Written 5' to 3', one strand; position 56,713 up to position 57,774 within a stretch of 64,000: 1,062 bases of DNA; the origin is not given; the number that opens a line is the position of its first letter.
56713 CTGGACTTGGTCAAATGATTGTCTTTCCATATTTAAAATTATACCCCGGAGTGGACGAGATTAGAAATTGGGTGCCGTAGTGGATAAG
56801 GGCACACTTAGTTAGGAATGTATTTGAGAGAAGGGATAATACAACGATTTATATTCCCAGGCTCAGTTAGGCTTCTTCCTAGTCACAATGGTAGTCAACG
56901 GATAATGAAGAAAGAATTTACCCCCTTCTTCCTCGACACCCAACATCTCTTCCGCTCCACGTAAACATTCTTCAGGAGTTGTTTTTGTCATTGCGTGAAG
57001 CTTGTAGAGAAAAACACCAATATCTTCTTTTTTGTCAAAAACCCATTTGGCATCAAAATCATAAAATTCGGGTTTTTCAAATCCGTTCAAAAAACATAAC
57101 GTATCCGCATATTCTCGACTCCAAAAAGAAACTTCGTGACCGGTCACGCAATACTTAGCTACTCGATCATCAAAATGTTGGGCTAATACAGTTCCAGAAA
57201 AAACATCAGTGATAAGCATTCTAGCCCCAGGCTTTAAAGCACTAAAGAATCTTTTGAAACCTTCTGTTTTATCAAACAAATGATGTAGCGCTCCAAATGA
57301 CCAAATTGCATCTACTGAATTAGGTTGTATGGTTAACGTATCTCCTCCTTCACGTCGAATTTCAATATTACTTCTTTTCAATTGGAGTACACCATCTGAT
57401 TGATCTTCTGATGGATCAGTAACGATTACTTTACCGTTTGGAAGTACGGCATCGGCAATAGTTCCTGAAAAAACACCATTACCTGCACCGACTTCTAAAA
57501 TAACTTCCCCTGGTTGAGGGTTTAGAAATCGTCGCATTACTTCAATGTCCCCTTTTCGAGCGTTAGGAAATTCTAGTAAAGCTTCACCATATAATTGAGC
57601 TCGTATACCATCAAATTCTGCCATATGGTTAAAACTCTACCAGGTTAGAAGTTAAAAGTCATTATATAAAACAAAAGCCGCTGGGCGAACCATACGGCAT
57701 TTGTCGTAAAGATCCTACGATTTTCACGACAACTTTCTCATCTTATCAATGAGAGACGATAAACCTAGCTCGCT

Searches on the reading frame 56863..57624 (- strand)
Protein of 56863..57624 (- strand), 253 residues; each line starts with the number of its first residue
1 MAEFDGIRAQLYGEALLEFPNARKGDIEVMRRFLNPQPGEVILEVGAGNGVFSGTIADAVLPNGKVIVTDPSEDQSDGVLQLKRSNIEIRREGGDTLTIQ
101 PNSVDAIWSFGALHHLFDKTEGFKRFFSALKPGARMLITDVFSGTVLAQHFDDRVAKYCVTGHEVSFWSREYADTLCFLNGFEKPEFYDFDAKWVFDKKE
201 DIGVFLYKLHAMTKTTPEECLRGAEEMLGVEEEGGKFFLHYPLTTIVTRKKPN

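Call 87: search_protein_families(library=pfam, proteins=[window:56863-57624:-], max_evalue=0.0001)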
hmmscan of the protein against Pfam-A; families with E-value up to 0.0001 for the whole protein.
window:56863-57624:- (253 aa): 6 families
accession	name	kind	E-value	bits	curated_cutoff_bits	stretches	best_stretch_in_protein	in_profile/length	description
PF13649.12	Methyltransf_25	-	1.4e-12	48.6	27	1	42-133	1-96/97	Methyltransferase domain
PF08242.18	Methyltransf_12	-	4.8e-12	46.9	30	1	43-135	1-97/98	Methyltransferase domain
PF13847.12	Methyltransf_31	-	7.8e-11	42.3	27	1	38-158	3-129/145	Methyltransferase domain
PF08241.18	Methyltransf_11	-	1.2e-10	42.4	21.2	1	43-138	1-95/95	Methyltransferase domain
PF13489.12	Methyltransf_23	-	5.2e-10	39.7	27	1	31-176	15-153/164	Methyltransferase domain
PF01209.24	Ubie_methyltran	-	3e-05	23.9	20.1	1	31-140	40-153/233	ubiE/COQ5 methyltransferase family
